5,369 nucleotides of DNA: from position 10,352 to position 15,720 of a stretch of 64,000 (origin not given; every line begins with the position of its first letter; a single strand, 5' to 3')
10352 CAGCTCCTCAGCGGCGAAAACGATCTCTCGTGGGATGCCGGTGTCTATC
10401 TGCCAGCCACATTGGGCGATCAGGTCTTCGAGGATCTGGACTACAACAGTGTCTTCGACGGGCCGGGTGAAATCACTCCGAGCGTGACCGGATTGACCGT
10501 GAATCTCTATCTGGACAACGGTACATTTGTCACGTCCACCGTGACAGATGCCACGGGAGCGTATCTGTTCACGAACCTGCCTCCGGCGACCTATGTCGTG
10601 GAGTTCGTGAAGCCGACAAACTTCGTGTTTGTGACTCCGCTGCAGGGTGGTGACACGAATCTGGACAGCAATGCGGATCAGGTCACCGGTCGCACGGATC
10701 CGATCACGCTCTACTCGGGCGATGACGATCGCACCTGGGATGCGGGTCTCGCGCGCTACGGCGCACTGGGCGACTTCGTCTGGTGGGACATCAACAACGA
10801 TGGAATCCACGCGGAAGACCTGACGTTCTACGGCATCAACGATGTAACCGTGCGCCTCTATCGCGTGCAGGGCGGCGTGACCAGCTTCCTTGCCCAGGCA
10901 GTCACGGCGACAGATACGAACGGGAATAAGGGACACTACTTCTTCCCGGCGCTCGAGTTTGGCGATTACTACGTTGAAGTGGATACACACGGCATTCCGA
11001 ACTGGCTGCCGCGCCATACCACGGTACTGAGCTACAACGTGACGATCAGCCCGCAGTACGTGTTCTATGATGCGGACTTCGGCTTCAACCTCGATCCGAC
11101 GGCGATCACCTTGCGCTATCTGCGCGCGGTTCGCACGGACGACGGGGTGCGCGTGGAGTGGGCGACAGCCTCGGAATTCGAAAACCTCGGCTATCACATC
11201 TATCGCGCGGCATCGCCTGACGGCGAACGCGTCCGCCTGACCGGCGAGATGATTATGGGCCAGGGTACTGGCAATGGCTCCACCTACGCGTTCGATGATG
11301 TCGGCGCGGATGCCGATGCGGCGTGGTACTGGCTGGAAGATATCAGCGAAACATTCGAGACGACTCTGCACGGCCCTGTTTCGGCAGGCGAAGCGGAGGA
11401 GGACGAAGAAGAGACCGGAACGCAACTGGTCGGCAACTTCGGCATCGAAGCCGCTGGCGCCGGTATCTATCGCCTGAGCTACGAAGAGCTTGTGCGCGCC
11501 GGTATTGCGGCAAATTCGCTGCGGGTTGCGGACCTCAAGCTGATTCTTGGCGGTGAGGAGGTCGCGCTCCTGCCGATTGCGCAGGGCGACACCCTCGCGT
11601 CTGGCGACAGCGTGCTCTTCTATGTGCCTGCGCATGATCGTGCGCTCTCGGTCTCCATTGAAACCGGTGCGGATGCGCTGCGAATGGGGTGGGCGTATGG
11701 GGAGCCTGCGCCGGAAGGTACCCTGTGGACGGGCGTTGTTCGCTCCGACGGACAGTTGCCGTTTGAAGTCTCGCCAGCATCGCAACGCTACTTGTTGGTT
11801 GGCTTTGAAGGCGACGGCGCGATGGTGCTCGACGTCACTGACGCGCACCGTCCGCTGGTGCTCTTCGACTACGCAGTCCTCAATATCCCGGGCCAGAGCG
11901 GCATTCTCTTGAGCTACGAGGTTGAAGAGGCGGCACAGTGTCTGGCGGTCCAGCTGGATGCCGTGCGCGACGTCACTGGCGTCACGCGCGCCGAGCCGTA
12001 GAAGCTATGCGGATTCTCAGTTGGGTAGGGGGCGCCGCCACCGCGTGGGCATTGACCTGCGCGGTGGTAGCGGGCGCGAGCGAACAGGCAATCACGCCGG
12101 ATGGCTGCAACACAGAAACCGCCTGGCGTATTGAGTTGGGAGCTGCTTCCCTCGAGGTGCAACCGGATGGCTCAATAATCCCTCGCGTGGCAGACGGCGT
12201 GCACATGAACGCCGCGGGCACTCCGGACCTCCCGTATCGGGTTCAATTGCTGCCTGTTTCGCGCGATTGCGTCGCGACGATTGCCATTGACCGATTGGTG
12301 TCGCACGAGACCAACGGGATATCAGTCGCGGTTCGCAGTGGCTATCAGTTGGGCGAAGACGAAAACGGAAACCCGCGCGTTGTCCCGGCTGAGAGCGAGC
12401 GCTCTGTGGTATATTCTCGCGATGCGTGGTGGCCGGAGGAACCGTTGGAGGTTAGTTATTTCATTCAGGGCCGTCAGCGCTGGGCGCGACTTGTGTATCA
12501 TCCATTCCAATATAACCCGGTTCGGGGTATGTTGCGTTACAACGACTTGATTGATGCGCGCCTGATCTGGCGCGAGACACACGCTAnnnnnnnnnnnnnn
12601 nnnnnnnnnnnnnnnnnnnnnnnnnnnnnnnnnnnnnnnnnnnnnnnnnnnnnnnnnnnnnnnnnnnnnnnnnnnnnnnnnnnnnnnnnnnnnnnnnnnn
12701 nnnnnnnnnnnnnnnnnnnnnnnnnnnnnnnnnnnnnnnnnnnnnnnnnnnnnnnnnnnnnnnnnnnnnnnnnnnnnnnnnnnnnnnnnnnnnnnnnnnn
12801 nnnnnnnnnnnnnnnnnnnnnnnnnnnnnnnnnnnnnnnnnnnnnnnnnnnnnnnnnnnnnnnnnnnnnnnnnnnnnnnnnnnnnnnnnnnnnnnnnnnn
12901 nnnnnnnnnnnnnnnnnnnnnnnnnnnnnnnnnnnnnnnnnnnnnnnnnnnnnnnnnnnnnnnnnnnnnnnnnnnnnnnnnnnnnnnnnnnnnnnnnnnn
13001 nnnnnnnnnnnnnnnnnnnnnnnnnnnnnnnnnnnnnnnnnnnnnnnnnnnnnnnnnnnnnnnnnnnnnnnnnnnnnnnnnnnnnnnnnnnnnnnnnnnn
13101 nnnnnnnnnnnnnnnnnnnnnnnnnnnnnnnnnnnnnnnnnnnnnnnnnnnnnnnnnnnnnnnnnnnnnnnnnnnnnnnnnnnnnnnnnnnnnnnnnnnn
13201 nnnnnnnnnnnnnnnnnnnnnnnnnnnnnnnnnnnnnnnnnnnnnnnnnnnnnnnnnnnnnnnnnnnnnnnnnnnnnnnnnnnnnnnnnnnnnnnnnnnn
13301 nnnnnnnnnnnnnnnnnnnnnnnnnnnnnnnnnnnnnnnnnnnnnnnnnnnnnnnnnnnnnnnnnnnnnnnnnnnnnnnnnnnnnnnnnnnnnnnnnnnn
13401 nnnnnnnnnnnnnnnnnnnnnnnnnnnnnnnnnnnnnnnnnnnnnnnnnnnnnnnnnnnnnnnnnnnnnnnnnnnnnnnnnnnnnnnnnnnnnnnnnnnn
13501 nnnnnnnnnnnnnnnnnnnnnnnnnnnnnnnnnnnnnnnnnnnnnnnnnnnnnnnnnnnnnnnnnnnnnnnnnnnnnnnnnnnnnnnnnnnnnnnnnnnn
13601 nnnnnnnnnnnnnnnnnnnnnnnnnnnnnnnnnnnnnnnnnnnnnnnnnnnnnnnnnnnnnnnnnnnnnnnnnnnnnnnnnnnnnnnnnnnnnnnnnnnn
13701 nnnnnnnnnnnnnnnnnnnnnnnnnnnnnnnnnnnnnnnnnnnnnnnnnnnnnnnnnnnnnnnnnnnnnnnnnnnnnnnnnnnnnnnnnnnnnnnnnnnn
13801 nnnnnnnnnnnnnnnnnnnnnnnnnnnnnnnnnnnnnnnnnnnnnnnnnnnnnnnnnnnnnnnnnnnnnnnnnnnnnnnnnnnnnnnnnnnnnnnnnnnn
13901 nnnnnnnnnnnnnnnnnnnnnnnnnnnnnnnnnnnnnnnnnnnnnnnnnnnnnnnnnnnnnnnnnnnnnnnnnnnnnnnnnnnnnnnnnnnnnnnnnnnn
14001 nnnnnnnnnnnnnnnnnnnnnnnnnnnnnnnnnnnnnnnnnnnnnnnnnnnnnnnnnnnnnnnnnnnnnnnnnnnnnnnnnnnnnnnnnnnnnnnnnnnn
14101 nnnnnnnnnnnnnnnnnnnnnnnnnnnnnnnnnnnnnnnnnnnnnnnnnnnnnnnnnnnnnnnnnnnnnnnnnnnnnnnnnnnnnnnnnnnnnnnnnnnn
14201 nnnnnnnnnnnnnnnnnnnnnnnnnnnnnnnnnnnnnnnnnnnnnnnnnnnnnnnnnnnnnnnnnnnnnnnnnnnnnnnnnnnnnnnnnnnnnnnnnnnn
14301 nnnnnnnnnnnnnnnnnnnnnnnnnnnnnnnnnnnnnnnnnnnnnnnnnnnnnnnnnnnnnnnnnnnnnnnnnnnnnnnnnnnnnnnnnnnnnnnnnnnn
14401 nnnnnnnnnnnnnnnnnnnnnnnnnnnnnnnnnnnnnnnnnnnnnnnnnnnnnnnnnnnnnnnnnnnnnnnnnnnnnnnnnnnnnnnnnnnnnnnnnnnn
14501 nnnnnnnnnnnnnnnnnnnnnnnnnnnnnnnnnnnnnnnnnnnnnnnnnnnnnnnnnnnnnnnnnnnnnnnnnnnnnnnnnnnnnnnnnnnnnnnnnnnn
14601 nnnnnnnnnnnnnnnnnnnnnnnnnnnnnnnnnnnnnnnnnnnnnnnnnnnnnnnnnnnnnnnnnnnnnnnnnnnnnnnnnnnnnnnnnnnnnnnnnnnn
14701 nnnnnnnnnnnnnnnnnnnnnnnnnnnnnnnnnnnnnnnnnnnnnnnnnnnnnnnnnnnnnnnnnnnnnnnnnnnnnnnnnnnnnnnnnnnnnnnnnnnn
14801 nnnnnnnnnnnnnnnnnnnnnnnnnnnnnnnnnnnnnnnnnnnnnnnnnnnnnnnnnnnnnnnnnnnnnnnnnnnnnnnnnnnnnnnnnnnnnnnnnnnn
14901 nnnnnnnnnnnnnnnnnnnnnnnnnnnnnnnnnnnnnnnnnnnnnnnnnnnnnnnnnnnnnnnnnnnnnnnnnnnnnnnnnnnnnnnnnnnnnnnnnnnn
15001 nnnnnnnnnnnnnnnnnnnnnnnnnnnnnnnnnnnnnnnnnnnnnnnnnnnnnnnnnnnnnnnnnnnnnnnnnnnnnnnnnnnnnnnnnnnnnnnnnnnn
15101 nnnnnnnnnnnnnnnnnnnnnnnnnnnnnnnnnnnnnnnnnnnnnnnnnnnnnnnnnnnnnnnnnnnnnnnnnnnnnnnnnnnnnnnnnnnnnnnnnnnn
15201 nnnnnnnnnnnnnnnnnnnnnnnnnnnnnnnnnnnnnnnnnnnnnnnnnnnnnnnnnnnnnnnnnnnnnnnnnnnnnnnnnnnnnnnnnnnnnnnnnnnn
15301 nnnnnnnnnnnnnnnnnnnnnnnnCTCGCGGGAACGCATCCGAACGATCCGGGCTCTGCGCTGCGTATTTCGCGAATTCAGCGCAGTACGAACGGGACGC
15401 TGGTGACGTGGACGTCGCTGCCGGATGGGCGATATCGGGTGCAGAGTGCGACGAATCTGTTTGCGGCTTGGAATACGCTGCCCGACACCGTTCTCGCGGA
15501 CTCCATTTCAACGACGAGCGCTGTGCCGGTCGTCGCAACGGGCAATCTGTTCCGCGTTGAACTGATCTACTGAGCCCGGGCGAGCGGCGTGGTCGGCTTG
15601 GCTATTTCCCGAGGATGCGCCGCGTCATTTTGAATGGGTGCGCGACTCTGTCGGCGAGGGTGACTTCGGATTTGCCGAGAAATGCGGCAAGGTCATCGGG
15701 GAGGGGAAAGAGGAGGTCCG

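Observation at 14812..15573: Free-standing PPC domain protein translationally coupled to the peptidase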

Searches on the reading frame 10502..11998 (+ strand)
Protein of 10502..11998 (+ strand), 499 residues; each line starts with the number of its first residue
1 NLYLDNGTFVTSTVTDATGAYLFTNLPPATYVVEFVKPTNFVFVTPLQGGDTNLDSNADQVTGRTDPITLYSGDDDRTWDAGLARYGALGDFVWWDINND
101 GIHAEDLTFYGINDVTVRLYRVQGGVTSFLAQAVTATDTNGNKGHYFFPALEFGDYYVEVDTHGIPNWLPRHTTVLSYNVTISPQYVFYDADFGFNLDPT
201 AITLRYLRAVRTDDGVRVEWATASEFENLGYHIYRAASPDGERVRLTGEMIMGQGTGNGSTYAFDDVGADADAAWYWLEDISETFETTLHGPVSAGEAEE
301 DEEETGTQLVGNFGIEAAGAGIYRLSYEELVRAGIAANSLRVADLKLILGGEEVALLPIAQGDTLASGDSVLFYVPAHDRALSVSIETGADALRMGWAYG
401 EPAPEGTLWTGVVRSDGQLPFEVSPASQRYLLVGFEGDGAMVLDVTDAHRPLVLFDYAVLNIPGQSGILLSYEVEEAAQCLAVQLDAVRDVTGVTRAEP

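Call 58: search_protein_families(library=pfam, proteins=[window:10502-11998:+], max_evalue=0.01)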
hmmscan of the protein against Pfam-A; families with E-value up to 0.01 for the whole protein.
window:10502-11998:+ (499 aa): 3 families
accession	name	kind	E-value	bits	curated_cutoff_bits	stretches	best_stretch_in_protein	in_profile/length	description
PF17210.9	SdrD_B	-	7.5e-34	116.7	29.7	2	2-83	31-112/112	SdrD B-like domain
PF13620.12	CarboxypepD_reg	-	2.3e-07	31.5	32.3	1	7-37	26-56/82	Carboxypeptidase regulatory-like domain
PF17802.7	SpaA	-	1.1e-05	26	23.1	0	2-34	23-57/91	Prealbumin-like fold domain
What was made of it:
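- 41..12001 (+): Giant SdrD_B/CLIPPER-type repeat adhesin directly upstream of the cassette; the ORF may run off the left end of the window. Pfam SdrD_B on its C-terminal part (call 58).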

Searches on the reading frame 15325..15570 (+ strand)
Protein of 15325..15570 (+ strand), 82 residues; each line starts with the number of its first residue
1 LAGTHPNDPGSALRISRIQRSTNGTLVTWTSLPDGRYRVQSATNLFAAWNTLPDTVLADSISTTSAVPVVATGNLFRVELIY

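Call 47: find_homologous_proteins(query=A3, max_evalue=0.001)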
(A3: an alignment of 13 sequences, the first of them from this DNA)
Query A3 (13 sequences) (82 aa, profile of the alignment): 13 proteins with E <= 0.001 among 622 candidates.
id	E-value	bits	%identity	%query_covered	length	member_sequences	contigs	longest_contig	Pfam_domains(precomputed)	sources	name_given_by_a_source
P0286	1.9e-9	55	34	95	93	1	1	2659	-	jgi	jgi:hypothetical protein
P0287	1.5e-8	52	30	98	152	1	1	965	-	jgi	jgi:hypothetical protein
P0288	2.3e-8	52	32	98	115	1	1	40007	-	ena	-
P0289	4.2e-8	51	36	77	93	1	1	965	-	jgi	jgi:hypothetical protein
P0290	2.9e-6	45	45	51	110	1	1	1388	PF18884.6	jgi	jgi:hypothetical protein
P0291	3.1e-6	45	40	59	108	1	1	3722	PF18884.6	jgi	jgi:hypothetical protein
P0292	1.3e-4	40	44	51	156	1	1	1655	-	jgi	jgi:hypothetical protein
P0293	1.6e-4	39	30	68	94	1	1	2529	PF18884.6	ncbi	ncbi:MAG: thrombospondin type 3 repeat-containing protein, partial [Chthoniobacterales bacterium]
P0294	2.3e-4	39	33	68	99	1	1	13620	-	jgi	jgi:hypothetical protein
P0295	4.7e-4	38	27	55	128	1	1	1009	-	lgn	-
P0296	6.3e-4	38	45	55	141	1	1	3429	-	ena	-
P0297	7.6e-4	37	43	37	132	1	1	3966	-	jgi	-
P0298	8.7e-4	37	43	37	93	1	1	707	-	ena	-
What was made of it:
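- Tried and rejected: find_homologous_proteins with the tail-only alignment (call 47).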

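Call 52: predict_structure(alignment_id=A3)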
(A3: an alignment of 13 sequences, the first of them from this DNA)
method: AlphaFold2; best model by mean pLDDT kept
length: 82 residues; sequences in the alignment: 13
mean_pLDDT: 81.2   pTM: 0.69
mean pLDDT of the five models: 81.2, 80.9, 80.1, 79.1, 78.1
residues with pLDDT >= 90: 26; 70-90: 41; 50-70: 9; < 50: 6
segments of 3 or more residues with pLDDT < 50: 1-5
pLDDT, mean of each block of 10 residues (from residue 1): 49 78 86 90 89 87 85 84 84
secondary structure, 60 per line:
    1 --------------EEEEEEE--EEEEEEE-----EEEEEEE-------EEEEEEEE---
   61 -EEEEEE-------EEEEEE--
elements in order: E15-21 E24-30 E36-42 E50-57 E62-67 E75-80
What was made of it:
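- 15358..15570 (+): FN3/Ig-like C-terminal beta-sandwich, aa 183-253, ending FRVELIY; together with the TSP3 linker it forms the PVC-wide C-terminal tail. AF2 model of the tail alone has pLDDT 81 and six strands (call 52).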

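Call 56: fold_search(model_id=the predicted structure, library=pdb)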
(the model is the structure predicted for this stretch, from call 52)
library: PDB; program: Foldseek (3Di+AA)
matches with E <= 10: 1080; with E <= 0.001: 0
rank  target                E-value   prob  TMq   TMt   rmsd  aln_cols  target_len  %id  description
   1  8wm1_A                1.8e-02  1.00  0.62  0.14   5.0        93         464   20  DHS dehydratase (released 2024-10-02)
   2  7skp_A                3.4e-02  0.98  0.41  0.46   4.9        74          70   12  De novo synthetic protein DIG14 (tetragonal space group) (released 2022-10-12)
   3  4lpv_B                3.6e-02  0.95  0.41  0.37   4.6        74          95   16  Crystal structure of TENCON variant P41BR3-42 (released 2014-01-29)
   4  7skp_B                4.0e-02  0.98  0.42  0.44   4.7        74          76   12  De novo synthetic protein DIG14 (tetragonal space group) (released 2022-10-12)
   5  4lpu_A                5.4e-02  0.99  0.53  0.48   4.0        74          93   16  Crystal structure of TENCON variant P40AR2-32R2 (released 2014-01-29)
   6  4lpv_A                6.7e-02  0.97  0.46  0.41   3.9        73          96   16  Crystal structure of TENCON variant P41BR3-42 (released 2014-01-29)
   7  1zld                  7.6e-02  0.80  0.42  0.36   8.6        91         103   12  Crystal structure of a RGD-containing host-selective toxin: Pyrenophora tritici-repentis Ptr ToxA (released 2005-08-16)
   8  8d7h_A                8.5e-02  0.92  0.47  0.17   4.2        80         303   20  Cryo-EM structure of human CLCF1 in complex with CRLF1 and CNTFR alpha (released 2023-03-29)
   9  5kf4_D                8.5e-02  0.60  0.35  0.31  10.8        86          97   15  Crystal structure of FN3 domain (Residues P368-P466) of Human collagen XX (released 2016-07-06)
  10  8y31_E                9.0e-02  0.97  0.50  0.42   3.9        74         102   18  The crystal structure of the QX006N-Fab/IFNAR1-SD123 complex (released 2024-12-04)
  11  4lpw_B                9.5e-02  0.96  0.49  0.44   4.4        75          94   15  Crystal structure of TENCON variant A6 (released 2014-01-29)
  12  4lpw_A                9.5e-02  0.82  0.41  0.38   4.4        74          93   16  Crystal structure of TENCON variant A6 (released 2014-01-29)
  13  4wtx                  1.1e-01  0.99  0.54  0.47   3.8        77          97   17  Crystal structure of the fourth FnIII domain of integrin beta4 (released 2015-02-11)
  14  7kmm_B                1.1e-01  0.99  0.49  0.11   3.2        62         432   21  Crystal structure of XAC1771, a novel carbohydrate acetylesterase from Xanthomonas citri (released 2021-05-26)
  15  6gvk_A                1.2e-01  0.98  0.53  0.25   3.9        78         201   17  Second pair of Fibronectin type III domains of integrin beta4 (T1663R mutant) bound to the bullous pemphigoid antigen  (released 2019-03-20)
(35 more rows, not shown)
